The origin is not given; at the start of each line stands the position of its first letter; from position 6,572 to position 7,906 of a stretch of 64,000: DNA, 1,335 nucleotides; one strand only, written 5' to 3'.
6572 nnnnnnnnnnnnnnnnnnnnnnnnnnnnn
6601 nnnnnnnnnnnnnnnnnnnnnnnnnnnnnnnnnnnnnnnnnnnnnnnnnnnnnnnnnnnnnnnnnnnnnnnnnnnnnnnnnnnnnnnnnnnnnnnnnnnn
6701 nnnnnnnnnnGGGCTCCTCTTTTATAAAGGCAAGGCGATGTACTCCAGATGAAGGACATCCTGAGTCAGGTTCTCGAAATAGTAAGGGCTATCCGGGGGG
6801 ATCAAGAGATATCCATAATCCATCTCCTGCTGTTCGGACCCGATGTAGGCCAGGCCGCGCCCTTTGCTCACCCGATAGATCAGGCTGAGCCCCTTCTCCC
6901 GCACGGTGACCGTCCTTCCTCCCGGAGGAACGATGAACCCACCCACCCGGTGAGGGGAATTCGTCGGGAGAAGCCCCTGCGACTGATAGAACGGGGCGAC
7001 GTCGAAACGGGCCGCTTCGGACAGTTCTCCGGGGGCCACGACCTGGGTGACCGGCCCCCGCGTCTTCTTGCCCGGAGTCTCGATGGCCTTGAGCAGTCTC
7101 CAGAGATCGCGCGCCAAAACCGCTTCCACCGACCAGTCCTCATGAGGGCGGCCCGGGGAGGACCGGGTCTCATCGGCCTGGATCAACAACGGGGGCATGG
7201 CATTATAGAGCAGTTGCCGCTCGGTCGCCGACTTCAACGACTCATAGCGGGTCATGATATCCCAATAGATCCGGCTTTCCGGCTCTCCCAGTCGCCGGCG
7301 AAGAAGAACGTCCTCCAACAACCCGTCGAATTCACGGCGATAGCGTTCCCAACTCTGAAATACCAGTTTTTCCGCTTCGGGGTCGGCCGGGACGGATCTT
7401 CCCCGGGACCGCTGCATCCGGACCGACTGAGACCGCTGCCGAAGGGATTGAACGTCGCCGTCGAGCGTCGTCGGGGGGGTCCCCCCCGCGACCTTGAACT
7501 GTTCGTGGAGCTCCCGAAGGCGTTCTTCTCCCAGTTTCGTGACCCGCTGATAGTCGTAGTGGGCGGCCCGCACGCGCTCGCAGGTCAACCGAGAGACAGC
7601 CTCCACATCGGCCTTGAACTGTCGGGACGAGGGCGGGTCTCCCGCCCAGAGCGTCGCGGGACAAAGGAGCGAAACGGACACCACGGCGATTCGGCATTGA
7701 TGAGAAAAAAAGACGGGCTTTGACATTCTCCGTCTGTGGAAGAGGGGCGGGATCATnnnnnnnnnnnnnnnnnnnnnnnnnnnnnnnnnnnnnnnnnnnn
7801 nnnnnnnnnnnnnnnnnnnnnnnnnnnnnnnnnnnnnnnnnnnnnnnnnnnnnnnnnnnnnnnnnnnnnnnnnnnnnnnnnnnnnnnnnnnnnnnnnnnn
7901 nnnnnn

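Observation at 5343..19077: Putative ~13.7-kb co-directional operon: CZB protein - TonB-dependent receptor - 5x GT-C-like proteins - secreted protein - coiled-coil protein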

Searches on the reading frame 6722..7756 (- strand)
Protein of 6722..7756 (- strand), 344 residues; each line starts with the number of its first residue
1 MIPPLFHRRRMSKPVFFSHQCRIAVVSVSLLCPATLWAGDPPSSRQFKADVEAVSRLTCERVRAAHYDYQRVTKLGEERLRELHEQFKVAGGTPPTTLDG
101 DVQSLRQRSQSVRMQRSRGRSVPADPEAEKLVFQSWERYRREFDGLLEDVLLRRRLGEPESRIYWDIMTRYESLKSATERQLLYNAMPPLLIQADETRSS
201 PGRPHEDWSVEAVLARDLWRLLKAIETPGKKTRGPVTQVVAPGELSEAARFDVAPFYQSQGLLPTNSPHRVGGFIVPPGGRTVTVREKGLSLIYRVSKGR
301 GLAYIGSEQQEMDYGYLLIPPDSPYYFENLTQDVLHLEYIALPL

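Call 3: search_protein_families(library=pfam, proteins=[window:6722-7756:-], max_evalue=0.01)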
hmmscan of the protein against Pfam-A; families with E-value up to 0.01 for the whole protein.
window:6722-7756:- (344 aa): 0 families

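Call 6: search_protein_families(library=ncbifam, proteins=[window:6722-7756:-], max_evalue=0.1)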
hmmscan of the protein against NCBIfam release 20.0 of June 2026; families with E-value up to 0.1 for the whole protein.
window:6722-7756:- (344 aa): 0 families

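Call 45: search_solved_structures(query=window:6722-7756:-, max_evalue=5)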
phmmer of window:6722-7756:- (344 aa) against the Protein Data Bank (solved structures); distinct sequences matched with E-value up to 5: 5.
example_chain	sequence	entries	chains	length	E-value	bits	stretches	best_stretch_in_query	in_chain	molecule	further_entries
6bzh_A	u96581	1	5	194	0.49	12.7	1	59-141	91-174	Probable ATP-dependent RNA helicase DDX58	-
5cwc_A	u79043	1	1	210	0.74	12.1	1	17-148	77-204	Designed helical repeat protein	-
8fn9_B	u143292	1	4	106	1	11.6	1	117-186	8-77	Receptor-type tyrosine-protein phosphatase zeta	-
8fn8_B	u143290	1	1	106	1.1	11.6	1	117-186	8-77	Receptor-type tyrosine-protein phosphatase zeta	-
5cwg_A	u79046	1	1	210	2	10.7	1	46-148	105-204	Designed helical repeat protein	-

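Call 47: search_protein_families(library=pfam, proteins=[window:6722-7756:-], max_evalue=10)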
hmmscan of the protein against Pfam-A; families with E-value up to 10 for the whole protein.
window:6722-7756:- (344 aa): 0 families

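Call 48: find_homologous_proteins(query=window:6722-7756:-, max_evalue=0.01)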
Query window:6722-7756:- (344 aa): 3 proteins with E <= 0.01 among 5963 candidates.
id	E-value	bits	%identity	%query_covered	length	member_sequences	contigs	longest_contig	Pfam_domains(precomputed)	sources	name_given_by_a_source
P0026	2.3e-222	755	100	97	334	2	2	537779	-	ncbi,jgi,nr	ncbi:MAG TPA: hypothetical protein PK876_01685 [Elusimicrobiota bacterium]|nr:hypothetical protein [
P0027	7.9e-90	320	52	88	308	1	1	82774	-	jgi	jgi:mannose-6-phosphate isomerase-like protein (cupin superfamily)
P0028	4.0e-52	196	38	92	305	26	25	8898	-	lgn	-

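Call 50: find_encoding_contigs(protein=P0027, flank=10000, max_places=2)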
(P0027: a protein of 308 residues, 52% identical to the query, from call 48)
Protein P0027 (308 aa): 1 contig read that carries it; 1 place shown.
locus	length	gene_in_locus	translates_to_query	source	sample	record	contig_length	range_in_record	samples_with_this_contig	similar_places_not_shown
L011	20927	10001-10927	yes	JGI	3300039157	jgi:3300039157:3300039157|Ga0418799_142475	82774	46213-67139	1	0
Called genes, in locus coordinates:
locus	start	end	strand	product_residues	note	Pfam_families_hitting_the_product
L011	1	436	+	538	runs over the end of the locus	PF01663:Phosphodiest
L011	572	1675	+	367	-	PF00005:ABC_tran, PF17912:OB_MalK, PF08402:TOBE_2 (faint)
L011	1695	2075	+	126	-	PF10861:DUF2784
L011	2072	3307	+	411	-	-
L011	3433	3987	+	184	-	PF02557:VanY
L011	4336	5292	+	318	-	PF00733:Asn_synthase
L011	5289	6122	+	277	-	PF01497:Peripla_BP_2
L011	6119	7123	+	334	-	PF01032:FecCD, PF00950:ABC-3 (weak)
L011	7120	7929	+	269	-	PF00005:ABC_tran, PF13304:AAA_21 (faint)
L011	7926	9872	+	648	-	PF07715:Plug, PF00593:TonB_dep_Rec_b-barrel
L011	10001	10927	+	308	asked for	-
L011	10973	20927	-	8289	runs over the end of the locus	-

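Call 51: find_encoding_contigs(protein=P0028, flank=10000, max_places=3)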
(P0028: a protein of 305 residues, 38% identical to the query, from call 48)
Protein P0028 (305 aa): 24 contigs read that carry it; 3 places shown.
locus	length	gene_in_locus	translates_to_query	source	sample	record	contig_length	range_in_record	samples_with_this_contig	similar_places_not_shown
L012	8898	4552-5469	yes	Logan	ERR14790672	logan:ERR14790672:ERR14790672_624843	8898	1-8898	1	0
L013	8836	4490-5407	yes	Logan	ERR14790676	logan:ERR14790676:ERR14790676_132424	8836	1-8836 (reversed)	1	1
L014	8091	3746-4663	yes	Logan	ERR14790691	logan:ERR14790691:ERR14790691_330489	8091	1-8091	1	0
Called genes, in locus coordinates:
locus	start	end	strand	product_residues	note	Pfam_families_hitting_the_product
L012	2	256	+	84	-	?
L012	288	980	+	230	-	PF00005:ABC_tran, PF13304:AAA_21 (faint)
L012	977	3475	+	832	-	PF12704:MacB_PCD, PF02687:FtsX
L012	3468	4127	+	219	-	PF25182:NonGDSL, PF00657:Lipase_GDSL, PF13472:Lipase_GDSL_2, PF17182:OSK (weak)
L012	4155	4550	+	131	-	PF02629:CoA_binding (weak), PF13380:CoA_binding_2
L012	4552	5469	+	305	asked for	-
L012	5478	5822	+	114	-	PF02152:FolB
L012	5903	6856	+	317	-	PF04515:Choline_transpo (weak), PF19656:DUF6159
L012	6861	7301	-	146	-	PF01242:PTPS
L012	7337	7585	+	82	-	-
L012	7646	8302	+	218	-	-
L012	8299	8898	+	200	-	?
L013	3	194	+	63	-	?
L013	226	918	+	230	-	PF00005:ABC_tran, PF13304:AAA_21 (faint)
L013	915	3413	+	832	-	PF12704:MacB_PCD, PF02687:FtsX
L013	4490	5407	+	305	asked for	-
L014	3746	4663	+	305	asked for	-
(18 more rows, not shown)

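Call 66: find_related_loci(query=A3, collection=genome_contigs, flank=10000)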
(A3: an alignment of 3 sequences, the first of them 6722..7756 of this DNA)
Query A3 (344 aa) in genome_contigs; peptide patterns used: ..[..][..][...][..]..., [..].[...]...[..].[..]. (x = any residue, [..] = any of these).
69 stretches matched a pattern; 4 encode a relative of the query (tblastn E <= 1e-3); 4 distinct loci.
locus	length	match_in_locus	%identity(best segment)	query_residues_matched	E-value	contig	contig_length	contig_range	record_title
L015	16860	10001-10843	51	45-342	1e-99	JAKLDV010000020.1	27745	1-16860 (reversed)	MAG: Elusimicrobia bacterium isolate RA.bin118 RA.bin118_20, whole genome shotgun sequence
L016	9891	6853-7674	42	48-342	7e-69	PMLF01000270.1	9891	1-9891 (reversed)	MAG: Elusimicrobia bacterium isolate fen_1173 73.20120600_E1D.151_contig_190953, whole genome shotgun sequence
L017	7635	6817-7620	40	43-329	1e-56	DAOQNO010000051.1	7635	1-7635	MAG TPA_asm: Elusimicrobiota bacterium isolate AMR_MDS_0494 NODE_4987_length_7635_cov_5.539050, whole genome shotgun seq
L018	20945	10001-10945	36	45-342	4e-56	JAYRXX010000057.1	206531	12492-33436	MAG: Elusimicrobiota bacterium isolate EBPR_ori4bin.9 k141_154696, whole genome shotgun sequence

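Call 72: search_protein_families(library=pfam, proteins=[L016:3198-4115:+, L016:1145-2908:-, L016:336-1460:-, L016:7721-8176:+, L016:8211-9158:-, L016:9085-9846:-, L015:8330-9814:-, L015:13961-14509:-, L015:14506-16695:-, L015:12880-13863:-], max_evalue=0.001)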
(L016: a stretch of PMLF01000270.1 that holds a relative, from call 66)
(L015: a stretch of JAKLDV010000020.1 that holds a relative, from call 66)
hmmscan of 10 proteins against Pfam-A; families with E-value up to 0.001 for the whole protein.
L016:3198-4115:+ (305 aa): 5 families
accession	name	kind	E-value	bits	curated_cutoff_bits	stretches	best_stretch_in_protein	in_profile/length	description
PF01590.32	GAF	-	6.1e-17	62.8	22.4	1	40-175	5-131/133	GAF domain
PF13185.12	GAF_2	-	1e-15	58.6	28.6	1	40-177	7-135/136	GAF domain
PF13492.12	GAF_3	-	8.2e-13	49.3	27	1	40-179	5-129/129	GAF domain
PF00989.32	PAS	-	2.3e-05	24.8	22.6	1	192-255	2-69/113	PAS fold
PF08448.16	PAS_4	-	2.9e-05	24.7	23.1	1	197-290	1-96/110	PAS fold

L016:1145-2908:- (587 aa): 2 families
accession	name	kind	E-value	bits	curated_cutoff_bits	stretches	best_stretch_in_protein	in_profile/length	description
PF01520.23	Amidase_3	-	5e-53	180.1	27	1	354-567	1-173/174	N-acetylmuramoyl-L-alanine amidase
PF07833.16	Cu_amine_oxidN1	-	9.7e-12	45.2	24.2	1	93-189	11-102/108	Copper amine oxidase N-terminal domain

L016:336-1460:- (374 aa): 1 family
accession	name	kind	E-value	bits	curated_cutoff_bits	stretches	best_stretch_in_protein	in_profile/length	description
PF01177.27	Asp_Glu_race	-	3.4e-29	102.6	31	1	127-319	18-209/211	Asp/Glu/Hydantoin racemase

L016:7721-8176:+ (151 aa): 0 families

L016:8211-9158:- (315 aa): 0 families

L016:9085-9846:- (253 aa): 0 families

L015:8330-9814:- (494 aa): 1 family
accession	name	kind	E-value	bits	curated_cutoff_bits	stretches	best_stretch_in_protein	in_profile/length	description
PF02321.23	OEP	-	7.5e-33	114.4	22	2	299-476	5-187/187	Outer membrane efflux protein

L015:13961-14509:- (182 aa): 1 family
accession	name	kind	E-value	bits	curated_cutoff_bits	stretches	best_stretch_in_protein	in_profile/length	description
PF00293.34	NUDIX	-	2.5e-19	70.1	21.1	1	41-151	3-119/134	NUDIX domain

L015:14506-16695:- (729 aa): 0 families

L015:12880-13863:- (327 aa): 1 family
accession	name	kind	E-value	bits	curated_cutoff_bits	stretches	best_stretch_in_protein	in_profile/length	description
PF00733.27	Asn_synthase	-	4.2e-37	129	21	2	14-151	2-143/354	Asparagine synthase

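Call 83: search_protein_families(library=ncbifam, proteins=[L011:4336-5292:+], max_evalue=0.00001)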
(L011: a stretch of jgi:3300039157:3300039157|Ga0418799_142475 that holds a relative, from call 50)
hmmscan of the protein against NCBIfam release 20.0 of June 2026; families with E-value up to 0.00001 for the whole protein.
L011:4336-5292:+ (318 aa): 5 families
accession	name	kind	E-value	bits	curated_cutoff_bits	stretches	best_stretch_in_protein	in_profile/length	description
NF006949.0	PRK09431.1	equivalog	3.2e-31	108.5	499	1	20-289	226-513/554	asparagine synthase B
TIGR01536.1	asn_synth_AEB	equivalog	9.6e-24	84.3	267.1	1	9-148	237-382/517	asparagine synthase (glutamine-hydrolyzing)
NF033561.1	macrolact_Ik_Al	subfamily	2.5e-11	42.9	300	1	14-139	205-336/561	albusnodin/ikarugamycin family macrolactam cyclase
TIGR03108.1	eps_aminotran_1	hypoth_equivalog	3e-09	36.1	816.9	0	25-140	263-377/628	XrtA/PEP-CTERM system amidotransferase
TIGR03104.1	trio_amidotrans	equivalog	1.4e-07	30.1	570.1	0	23-137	263-380/589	N-acetylglutaminylglutamine amidotransferase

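Call 89: search_protein_families(library=padloc, proteins=[window:6722-7756:-], max_evalue=0.01)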
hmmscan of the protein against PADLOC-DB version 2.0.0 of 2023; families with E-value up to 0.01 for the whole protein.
window:6722-7756:- (344 aa): 0 families
